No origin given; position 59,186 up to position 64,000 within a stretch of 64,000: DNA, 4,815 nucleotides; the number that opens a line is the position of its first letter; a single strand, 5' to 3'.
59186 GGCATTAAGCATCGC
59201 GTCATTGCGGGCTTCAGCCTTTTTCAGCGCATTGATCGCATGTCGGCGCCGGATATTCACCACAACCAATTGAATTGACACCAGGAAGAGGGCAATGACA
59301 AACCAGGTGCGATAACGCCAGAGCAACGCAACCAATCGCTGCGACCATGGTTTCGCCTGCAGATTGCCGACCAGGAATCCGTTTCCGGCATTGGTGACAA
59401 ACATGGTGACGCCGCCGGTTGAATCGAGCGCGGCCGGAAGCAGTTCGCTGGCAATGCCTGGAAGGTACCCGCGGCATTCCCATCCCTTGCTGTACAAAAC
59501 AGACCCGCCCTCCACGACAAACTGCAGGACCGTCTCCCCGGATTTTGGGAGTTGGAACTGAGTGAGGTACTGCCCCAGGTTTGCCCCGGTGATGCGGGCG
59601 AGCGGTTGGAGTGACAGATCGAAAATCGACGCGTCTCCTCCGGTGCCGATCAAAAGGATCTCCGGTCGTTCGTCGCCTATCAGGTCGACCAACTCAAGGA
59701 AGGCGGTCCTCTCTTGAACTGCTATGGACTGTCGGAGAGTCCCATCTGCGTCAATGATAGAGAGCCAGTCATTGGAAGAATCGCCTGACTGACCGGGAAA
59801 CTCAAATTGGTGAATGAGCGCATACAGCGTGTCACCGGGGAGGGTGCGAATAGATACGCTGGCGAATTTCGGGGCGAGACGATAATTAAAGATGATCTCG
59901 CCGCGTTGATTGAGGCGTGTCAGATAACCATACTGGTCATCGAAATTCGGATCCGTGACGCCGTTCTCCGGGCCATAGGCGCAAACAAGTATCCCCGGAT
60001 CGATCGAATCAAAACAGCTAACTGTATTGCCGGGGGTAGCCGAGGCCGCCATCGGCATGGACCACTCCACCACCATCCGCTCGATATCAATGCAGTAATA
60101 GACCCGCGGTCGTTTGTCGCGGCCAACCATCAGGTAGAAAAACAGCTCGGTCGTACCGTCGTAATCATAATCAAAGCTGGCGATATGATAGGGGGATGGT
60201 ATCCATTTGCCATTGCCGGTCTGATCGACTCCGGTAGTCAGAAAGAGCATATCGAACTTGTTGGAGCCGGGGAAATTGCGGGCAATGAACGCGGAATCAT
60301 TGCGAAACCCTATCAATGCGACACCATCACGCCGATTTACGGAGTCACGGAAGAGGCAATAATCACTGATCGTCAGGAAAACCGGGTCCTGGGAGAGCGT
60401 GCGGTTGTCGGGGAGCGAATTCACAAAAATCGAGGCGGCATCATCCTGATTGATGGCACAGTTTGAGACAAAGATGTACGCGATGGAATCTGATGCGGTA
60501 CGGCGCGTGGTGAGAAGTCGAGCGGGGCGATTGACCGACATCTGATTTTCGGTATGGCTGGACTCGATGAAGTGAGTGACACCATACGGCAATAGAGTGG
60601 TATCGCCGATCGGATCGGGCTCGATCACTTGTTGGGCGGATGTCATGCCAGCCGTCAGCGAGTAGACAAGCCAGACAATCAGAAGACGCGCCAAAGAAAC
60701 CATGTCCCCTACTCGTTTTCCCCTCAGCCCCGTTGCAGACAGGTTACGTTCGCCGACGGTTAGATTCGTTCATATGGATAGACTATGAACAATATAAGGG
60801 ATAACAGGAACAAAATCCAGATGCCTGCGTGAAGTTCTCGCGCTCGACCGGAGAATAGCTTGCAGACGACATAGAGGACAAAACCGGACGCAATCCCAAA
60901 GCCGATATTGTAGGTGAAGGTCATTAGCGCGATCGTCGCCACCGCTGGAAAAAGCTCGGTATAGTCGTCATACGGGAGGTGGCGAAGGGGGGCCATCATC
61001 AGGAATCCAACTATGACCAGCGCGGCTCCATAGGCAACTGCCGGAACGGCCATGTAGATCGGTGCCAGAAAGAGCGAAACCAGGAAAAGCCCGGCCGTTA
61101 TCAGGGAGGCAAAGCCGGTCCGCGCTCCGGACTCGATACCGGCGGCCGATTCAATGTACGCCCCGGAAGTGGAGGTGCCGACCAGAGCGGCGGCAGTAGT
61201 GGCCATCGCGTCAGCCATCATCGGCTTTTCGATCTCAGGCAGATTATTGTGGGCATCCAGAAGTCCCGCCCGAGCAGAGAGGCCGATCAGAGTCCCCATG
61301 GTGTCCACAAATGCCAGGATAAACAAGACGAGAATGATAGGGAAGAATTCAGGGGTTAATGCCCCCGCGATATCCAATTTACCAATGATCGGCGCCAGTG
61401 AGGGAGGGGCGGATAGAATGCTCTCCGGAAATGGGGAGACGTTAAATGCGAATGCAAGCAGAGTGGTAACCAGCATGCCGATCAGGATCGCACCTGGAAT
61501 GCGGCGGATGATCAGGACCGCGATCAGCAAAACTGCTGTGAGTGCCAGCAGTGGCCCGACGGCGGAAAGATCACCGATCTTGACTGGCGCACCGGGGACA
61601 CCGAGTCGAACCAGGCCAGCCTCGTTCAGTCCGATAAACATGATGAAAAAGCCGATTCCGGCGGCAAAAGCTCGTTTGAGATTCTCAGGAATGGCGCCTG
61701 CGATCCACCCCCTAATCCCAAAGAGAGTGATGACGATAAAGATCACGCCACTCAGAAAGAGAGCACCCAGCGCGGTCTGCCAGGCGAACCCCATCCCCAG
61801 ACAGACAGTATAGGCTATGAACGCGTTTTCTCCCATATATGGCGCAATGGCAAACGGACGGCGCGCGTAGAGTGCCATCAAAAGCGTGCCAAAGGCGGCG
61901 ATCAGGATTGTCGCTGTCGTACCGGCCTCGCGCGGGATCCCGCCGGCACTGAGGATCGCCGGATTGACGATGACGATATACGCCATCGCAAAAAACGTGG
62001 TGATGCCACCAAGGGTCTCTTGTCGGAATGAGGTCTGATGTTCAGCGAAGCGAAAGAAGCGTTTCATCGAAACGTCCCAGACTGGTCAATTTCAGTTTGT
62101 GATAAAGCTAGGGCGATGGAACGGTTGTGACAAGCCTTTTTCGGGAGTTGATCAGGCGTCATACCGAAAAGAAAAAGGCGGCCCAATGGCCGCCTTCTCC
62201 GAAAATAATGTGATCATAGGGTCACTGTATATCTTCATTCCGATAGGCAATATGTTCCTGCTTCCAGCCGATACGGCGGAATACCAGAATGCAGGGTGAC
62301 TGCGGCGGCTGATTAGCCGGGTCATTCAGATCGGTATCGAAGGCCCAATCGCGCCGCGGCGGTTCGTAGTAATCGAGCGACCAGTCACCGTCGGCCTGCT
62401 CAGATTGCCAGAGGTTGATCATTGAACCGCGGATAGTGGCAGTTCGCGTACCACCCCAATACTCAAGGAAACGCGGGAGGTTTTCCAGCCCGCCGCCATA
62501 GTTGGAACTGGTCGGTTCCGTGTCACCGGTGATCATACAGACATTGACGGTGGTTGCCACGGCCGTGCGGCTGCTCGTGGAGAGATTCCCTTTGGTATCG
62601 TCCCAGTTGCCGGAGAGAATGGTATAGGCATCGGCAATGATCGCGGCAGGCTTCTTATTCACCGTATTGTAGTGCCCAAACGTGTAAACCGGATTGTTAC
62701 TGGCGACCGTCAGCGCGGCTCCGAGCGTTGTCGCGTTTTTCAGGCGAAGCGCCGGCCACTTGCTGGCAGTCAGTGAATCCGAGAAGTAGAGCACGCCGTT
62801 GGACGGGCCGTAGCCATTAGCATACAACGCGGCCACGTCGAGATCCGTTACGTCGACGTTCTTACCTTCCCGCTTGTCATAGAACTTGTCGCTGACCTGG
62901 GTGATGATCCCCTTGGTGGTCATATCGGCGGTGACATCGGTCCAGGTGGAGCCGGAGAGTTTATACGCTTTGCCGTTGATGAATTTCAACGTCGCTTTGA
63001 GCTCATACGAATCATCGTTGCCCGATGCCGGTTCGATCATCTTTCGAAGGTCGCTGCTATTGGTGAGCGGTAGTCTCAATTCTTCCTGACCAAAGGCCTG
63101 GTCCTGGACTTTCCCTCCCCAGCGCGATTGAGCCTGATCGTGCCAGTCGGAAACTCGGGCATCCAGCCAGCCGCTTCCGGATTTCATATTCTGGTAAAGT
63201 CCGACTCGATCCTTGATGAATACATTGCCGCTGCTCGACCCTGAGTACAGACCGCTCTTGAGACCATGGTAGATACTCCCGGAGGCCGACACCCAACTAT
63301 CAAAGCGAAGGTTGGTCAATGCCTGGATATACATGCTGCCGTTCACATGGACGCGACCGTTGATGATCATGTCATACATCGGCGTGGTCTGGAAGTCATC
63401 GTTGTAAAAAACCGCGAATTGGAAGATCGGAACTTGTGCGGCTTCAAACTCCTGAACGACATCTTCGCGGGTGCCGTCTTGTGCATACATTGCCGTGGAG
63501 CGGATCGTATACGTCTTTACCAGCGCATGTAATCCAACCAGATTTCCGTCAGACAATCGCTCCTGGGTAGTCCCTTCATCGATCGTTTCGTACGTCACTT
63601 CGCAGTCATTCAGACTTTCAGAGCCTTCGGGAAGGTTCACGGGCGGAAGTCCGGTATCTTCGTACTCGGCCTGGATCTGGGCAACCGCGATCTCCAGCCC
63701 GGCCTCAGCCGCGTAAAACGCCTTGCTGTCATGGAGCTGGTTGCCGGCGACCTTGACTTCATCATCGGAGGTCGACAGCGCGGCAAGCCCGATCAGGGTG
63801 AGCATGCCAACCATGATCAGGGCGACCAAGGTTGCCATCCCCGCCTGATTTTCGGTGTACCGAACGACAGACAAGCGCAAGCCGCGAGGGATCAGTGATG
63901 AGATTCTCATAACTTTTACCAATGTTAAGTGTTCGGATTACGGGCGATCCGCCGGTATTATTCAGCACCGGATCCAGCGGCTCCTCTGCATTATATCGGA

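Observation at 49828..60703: One co-directional block wires a multi-PAS histidine kinase and sigma-54 activator to an FHA-GAF-PP2C phosphatase / Hanks kinase pair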

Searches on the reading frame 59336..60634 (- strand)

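Call 57: search_protein_families(library=pfam, proteins=[window:59336-60634:-], max_evalue=1)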
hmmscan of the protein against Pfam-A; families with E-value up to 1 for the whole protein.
seq(433 aa): 1 family
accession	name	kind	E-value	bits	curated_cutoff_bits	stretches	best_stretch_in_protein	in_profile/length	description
PF13517.12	FG-GAP_3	-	0.043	14.9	26.9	0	145-165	40-60/61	FG-GAP-like repeat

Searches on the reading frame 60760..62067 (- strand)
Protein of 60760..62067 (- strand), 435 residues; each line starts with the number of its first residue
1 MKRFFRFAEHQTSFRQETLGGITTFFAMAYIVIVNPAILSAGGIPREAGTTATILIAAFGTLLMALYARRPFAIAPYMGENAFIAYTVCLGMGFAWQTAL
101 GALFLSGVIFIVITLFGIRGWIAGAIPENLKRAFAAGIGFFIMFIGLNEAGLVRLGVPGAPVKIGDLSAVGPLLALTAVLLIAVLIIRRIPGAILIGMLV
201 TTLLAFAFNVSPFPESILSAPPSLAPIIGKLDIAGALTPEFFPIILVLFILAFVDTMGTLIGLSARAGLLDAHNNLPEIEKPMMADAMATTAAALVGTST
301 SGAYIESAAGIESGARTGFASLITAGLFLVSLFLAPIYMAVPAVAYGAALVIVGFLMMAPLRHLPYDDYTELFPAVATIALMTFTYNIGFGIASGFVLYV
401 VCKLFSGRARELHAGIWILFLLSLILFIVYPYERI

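Call 8: search_protein_families(library=pfam, proteins=[window:60760-62067:-], max_evalue=0.001)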
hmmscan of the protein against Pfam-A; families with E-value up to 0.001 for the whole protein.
window:60760-62067:- (435 aa): 1 family
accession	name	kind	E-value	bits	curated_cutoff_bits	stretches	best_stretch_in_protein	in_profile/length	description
PF00860.26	Xan_ur_permease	-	2.2e-40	139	27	1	15-391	1-386/389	Permease family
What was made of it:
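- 60760..62067 (-): Xanthine/uracil (NCS2) permease gene, 56 nt upstream of the histidine kinase. It is probably the first gene of the kinase/activator operon. Pfam Xan_ur_permease, E 2e-40 (call 8).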

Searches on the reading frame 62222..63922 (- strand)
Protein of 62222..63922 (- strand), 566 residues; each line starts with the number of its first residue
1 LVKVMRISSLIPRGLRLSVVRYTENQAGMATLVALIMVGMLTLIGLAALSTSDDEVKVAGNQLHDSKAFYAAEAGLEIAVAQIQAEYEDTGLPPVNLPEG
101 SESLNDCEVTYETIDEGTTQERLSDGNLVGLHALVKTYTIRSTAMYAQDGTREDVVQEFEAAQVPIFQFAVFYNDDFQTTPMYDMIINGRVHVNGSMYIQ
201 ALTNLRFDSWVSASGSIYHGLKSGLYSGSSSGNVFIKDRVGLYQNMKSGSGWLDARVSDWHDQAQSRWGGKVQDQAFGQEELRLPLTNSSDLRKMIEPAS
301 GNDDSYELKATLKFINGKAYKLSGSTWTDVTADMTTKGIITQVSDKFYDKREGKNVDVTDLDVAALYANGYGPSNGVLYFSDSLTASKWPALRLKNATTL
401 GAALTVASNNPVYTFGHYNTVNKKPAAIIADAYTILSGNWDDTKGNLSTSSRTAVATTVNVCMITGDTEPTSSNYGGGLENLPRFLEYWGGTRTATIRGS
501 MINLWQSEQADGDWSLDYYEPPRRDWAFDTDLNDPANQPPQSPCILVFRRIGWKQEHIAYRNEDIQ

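Call 8: search_protein_families(library=pfam, proteins=[window:62222-63922:-], max_evalue=0.001)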
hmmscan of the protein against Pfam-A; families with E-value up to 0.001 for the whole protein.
window:62222-63922:- (566 aa): 1 family
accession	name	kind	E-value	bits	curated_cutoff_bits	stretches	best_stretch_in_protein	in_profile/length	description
PF14341.11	PilX_N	-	3.1e-06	27.5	25.5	1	28-77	2-51/51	PilX N-terminal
